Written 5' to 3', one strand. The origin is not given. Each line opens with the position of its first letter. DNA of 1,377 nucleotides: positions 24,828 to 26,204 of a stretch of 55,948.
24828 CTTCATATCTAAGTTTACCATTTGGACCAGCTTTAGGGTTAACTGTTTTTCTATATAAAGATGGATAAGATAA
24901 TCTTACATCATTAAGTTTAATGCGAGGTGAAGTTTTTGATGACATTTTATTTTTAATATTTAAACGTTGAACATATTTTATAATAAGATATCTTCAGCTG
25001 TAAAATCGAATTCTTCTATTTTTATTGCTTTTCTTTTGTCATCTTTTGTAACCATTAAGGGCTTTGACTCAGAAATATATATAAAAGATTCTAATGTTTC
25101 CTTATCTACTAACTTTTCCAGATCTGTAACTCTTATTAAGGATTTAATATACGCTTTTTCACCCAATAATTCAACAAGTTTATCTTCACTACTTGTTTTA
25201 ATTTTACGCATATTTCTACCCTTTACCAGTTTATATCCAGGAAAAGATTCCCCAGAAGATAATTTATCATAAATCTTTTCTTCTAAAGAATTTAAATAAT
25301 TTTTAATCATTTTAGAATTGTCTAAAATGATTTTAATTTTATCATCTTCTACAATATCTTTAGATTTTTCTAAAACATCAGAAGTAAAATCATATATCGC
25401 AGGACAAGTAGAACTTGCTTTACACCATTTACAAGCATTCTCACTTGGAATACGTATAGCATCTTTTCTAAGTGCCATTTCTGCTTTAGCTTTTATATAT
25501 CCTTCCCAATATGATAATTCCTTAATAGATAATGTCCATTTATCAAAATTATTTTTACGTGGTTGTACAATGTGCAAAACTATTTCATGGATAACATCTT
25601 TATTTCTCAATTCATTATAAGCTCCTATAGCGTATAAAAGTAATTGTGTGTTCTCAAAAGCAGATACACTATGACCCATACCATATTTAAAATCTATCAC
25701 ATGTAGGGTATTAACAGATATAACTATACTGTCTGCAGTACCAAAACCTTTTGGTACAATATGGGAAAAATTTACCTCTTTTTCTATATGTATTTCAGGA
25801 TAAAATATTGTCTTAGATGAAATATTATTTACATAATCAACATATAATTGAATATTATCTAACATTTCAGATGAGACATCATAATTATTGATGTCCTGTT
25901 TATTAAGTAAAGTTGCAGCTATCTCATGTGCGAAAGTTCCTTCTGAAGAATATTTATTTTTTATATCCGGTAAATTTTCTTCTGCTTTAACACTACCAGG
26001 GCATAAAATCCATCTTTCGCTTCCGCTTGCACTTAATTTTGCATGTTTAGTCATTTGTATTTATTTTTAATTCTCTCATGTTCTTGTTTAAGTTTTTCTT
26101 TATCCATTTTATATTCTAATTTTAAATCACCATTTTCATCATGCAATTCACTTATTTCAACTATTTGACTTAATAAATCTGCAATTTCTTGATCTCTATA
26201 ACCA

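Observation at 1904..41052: Dispersed eukaryote-interaction gene set in a lytic-looking tailed phage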

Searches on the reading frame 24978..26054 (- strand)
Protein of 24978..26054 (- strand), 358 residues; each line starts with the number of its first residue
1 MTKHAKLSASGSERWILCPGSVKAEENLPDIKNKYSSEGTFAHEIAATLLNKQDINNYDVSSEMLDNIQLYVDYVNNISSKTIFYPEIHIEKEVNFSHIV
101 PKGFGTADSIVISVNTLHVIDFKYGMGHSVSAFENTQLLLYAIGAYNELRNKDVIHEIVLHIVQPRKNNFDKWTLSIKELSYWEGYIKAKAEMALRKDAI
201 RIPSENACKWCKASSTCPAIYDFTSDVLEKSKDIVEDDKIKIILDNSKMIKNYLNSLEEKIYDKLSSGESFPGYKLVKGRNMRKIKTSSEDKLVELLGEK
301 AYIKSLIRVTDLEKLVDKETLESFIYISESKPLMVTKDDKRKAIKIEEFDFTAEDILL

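Call 8: search_protein_families(library=phrogs, proteins=[window:24978-26054:-], max_evalue=0.001)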
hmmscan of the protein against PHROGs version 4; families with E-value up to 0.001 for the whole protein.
window:24978-26054:- (358 aa): 3 families
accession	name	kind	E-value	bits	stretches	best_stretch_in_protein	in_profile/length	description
phrog_69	-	DNA, RNA and nucleotide metabolism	4.6e-91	307.3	1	1-353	84-475/501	exonuclease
phrog_3953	-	DNA, RNA and nucleotide metabolism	2.5e-26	93.5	1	2-190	11-180/186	exonuclease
phrog_298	-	DNA, RNA and nucleotide metabolism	0.00069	20.1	0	26-172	96-236/293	exonuclease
